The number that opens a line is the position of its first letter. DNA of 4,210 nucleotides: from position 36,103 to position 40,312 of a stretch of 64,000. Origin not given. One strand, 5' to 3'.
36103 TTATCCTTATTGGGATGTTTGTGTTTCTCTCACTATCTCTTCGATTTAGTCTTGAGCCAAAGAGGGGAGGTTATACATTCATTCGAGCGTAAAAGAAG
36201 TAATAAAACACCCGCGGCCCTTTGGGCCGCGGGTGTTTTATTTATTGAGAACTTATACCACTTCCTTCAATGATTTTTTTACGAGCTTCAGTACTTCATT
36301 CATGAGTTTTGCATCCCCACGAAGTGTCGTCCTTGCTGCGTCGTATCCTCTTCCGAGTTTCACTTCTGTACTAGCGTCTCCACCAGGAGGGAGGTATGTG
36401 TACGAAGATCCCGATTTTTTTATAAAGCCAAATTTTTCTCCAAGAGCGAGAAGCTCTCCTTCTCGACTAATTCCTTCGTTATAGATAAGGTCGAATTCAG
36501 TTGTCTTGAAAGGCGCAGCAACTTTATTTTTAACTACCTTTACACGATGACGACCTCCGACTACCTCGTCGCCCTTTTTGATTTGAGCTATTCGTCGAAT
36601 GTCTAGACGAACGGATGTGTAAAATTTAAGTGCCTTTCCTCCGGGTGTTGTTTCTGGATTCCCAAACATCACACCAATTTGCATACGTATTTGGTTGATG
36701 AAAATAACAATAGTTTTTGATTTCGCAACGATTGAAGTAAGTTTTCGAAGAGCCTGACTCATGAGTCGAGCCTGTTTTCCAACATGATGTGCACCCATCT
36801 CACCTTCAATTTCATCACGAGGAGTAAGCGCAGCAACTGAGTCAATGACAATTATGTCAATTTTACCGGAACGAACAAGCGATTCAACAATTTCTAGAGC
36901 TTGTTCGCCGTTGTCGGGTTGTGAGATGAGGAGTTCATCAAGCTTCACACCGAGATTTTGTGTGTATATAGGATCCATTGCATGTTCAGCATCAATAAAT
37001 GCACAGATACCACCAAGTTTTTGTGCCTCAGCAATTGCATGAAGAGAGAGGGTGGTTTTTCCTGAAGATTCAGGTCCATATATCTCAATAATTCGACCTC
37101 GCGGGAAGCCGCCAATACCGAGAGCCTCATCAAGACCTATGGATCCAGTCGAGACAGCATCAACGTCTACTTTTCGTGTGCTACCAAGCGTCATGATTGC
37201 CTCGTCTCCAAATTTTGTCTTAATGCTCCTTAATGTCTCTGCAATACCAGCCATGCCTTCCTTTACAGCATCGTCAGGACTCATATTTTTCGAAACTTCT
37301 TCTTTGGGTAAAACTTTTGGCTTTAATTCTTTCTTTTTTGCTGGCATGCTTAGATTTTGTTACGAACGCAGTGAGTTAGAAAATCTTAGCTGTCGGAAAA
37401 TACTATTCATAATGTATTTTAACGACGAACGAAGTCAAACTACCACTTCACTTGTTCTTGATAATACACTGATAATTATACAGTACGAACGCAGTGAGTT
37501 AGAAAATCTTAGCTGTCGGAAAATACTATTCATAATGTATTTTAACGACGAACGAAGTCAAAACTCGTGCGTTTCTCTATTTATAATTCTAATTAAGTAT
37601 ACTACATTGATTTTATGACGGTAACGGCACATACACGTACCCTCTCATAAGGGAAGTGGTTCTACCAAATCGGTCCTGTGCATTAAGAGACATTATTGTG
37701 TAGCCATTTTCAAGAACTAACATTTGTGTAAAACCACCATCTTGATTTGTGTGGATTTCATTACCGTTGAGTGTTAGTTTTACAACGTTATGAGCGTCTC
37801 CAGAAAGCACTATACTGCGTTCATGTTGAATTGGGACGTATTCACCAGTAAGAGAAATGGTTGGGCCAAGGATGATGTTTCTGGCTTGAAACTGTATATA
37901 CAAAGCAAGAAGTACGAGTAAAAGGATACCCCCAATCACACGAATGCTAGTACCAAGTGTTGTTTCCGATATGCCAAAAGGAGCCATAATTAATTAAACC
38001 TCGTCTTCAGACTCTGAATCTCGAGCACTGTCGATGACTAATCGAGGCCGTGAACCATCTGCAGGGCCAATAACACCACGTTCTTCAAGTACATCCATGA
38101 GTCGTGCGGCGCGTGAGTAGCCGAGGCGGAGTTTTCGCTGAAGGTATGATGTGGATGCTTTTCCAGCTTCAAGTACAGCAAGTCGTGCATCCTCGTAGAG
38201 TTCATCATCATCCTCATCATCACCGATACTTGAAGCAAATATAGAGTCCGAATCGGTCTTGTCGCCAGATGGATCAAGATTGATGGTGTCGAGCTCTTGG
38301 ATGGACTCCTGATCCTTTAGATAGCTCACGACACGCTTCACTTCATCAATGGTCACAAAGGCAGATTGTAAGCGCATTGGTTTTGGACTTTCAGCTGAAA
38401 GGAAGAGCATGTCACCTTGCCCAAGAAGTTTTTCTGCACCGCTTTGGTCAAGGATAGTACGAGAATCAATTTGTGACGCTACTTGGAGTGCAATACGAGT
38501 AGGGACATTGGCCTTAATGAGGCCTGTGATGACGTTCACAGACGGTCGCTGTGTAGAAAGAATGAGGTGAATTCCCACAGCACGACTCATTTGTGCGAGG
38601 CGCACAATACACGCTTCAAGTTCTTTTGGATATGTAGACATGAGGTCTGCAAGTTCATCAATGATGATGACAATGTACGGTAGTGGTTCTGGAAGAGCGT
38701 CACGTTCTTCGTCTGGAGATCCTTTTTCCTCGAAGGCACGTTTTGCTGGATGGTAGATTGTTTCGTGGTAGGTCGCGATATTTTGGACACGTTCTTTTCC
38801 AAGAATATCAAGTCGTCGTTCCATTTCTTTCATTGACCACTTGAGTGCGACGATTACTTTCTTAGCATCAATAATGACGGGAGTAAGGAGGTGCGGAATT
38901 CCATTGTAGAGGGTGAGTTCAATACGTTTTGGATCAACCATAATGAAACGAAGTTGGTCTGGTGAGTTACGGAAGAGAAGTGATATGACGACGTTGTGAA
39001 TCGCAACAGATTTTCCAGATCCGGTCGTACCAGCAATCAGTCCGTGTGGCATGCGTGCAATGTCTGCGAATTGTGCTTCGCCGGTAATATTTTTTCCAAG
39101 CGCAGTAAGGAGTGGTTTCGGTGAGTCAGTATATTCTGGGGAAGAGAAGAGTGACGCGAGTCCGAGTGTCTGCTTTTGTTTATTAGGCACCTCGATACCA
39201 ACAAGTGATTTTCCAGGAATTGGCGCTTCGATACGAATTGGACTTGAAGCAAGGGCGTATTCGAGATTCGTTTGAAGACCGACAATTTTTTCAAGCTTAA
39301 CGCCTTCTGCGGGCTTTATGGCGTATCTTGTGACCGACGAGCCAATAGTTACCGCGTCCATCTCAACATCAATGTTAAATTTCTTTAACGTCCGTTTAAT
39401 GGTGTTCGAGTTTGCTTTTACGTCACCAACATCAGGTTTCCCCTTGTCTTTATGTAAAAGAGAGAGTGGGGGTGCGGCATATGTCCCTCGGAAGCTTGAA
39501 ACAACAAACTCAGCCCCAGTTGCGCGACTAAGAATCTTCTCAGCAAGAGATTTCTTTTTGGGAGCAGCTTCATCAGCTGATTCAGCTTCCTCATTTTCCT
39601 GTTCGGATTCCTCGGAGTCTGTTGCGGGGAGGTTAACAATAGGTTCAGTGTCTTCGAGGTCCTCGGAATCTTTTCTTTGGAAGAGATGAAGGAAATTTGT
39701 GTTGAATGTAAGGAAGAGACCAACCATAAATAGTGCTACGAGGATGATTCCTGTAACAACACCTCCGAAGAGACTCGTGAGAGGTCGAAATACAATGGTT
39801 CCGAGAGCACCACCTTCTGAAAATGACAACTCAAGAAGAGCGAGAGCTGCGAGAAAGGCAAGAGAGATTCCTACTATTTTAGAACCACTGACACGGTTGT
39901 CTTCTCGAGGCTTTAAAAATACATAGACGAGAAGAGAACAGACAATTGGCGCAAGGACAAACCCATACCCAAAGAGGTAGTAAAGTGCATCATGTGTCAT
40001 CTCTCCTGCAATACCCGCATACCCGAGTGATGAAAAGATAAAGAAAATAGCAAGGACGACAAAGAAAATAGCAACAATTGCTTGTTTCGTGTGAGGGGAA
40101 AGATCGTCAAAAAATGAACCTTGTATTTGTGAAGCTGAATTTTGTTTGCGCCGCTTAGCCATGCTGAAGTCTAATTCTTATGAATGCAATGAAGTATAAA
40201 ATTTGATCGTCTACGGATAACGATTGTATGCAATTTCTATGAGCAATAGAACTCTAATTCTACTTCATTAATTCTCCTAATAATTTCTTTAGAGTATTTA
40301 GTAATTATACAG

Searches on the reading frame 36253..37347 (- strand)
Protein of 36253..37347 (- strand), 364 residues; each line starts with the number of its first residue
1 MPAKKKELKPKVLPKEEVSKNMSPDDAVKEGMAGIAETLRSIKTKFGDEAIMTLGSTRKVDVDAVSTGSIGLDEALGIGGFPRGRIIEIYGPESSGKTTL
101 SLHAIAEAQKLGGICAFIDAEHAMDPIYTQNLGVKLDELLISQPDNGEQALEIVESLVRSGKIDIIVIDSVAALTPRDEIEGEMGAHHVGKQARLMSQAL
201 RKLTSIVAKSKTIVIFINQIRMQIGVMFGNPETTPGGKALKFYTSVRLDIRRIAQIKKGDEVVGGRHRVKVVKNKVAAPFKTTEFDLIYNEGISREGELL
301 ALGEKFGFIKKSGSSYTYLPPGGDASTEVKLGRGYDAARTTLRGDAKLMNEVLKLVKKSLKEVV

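Call 58: search_protein_families(library=pfam, proteins=[window:36253-37347:-], max_evalue=0.001)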
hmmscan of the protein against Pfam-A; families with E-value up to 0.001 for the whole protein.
window:36253-37347:- (364 aa): 6 families
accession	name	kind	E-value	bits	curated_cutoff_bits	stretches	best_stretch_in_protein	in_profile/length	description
PF00154.27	RecA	-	2.8e-135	450.3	27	1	35-294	3-262/262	recA bacterial DNA recombination protein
PF08423.17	Rad51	-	2.5e-10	40.5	22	1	62-252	5-211/244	Rad51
PF06745.19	ATPase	-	8.8e-10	38.8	26.6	1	65-139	1-77/231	KaiC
PF21096.2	RecA_C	-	4e-07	30.5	27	1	297-360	1-56/57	RecA C-terminal domain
PF01637.24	ATPase_2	-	8.8e-06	26.1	33.2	1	85-221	21-120/225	ATPase domain predominantly from Archaea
PF13479.12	AAA_24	-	0.00083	19.7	27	0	87-175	5-77/195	AAA domain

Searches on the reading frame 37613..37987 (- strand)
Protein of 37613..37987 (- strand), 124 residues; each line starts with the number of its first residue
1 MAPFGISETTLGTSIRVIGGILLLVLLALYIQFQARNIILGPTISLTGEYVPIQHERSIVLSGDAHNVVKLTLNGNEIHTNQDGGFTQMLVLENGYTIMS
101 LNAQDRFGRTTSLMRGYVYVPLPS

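Call 81: search_protein_families(library=pfam, proteins=[window:37613-37987:-], max_evalue=0.001)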
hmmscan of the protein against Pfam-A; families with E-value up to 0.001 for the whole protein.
window:37613-37987:- (124 aa): 1 family
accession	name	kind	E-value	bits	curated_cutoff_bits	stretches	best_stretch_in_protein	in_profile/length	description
PF09136.16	Glucodextran_B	-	4.8e-05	23.6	27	1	67-112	29-74/83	Glucodextranase, domain B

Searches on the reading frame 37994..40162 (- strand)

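Call 81: search_protein_families(library=pfam, proteins=[window:37994-40162:-], max_evalue=0.001)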
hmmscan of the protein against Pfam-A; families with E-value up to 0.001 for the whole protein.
window:37994-40162:- (722 aa): 4 families
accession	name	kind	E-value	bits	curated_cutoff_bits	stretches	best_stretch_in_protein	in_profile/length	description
PF01580.24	FtsK_SpoIIIE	-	1.9e-55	188.2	24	1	338-542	5-221/221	FtsK/SpoIIIE family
PF09397.16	FtsK_gamma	-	4.6e-25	87.6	30.6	1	650-710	1-61/63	Ftsk gamma domain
PF17854.6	FtsK_alpha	-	6.7e-25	87.7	22.9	1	231-327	2-101/101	FtsK alpha domain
PF13491.11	FtsK_4TM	-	2.4e-10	40.8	23.1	1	49-163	47-169/171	4TM region of DNA translocase FtsK/SpoIIIE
